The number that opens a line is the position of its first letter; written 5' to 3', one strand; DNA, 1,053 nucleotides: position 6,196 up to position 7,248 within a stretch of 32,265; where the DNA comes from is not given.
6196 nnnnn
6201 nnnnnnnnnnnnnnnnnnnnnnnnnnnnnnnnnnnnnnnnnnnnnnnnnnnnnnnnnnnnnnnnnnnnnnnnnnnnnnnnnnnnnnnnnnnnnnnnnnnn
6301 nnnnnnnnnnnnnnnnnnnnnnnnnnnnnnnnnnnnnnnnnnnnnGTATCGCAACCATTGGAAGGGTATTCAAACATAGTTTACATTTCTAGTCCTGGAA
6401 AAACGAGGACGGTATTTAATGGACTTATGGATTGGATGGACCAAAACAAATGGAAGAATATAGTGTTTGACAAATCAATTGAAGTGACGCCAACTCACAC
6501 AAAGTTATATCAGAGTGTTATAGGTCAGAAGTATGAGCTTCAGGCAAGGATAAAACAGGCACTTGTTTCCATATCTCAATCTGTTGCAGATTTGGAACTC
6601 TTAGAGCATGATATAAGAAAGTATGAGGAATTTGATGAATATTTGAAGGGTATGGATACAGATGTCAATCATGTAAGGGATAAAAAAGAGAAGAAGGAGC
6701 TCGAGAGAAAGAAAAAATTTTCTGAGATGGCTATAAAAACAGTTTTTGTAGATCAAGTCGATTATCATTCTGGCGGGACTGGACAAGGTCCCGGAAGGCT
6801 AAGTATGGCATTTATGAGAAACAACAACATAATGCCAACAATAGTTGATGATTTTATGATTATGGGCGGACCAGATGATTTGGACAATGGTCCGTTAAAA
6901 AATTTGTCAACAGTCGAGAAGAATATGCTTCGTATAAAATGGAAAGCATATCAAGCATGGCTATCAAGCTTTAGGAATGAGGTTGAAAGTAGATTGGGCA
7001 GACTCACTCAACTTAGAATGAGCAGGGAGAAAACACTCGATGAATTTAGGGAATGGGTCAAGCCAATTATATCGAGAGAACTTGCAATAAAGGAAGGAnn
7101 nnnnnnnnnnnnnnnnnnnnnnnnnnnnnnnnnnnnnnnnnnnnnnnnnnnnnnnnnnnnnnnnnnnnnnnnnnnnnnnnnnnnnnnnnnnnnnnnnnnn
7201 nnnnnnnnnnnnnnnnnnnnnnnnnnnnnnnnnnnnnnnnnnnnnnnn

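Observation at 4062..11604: Back-to-back operons of orphan proteins between ABCE1 and rps3ae: best candidate for an undescribed system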

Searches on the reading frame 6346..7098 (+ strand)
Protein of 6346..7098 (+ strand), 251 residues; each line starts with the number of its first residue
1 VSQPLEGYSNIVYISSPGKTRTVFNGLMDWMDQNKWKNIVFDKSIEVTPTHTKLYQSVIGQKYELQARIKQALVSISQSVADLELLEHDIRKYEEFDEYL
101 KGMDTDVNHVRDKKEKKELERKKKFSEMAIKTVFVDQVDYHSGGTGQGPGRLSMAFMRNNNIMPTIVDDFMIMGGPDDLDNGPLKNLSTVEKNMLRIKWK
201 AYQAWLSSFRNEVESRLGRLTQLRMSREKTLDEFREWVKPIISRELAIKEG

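Call 104: search_solved_structures(query=A9, max_evalue=10, show_alignments=2)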
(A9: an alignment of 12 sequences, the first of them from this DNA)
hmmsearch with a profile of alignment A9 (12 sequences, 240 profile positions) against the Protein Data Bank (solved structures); distinct sequences matched with E-value up to 10: 4.
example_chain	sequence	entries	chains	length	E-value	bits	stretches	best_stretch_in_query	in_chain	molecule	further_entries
6ugm_X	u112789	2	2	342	0.34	13.6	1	135-214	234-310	Spp1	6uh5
3vk9_A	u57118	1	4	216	1.2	11.8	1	24-118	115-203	Glutathione S-transferase delta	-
3ohn_A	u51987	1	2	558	1.8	11.2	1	28-76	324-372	Outer membrane usher protein FimD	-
6ys4_A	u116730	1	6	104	4.6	9.8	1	49-107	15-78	Spindle assembly abnormal protein 6 homolog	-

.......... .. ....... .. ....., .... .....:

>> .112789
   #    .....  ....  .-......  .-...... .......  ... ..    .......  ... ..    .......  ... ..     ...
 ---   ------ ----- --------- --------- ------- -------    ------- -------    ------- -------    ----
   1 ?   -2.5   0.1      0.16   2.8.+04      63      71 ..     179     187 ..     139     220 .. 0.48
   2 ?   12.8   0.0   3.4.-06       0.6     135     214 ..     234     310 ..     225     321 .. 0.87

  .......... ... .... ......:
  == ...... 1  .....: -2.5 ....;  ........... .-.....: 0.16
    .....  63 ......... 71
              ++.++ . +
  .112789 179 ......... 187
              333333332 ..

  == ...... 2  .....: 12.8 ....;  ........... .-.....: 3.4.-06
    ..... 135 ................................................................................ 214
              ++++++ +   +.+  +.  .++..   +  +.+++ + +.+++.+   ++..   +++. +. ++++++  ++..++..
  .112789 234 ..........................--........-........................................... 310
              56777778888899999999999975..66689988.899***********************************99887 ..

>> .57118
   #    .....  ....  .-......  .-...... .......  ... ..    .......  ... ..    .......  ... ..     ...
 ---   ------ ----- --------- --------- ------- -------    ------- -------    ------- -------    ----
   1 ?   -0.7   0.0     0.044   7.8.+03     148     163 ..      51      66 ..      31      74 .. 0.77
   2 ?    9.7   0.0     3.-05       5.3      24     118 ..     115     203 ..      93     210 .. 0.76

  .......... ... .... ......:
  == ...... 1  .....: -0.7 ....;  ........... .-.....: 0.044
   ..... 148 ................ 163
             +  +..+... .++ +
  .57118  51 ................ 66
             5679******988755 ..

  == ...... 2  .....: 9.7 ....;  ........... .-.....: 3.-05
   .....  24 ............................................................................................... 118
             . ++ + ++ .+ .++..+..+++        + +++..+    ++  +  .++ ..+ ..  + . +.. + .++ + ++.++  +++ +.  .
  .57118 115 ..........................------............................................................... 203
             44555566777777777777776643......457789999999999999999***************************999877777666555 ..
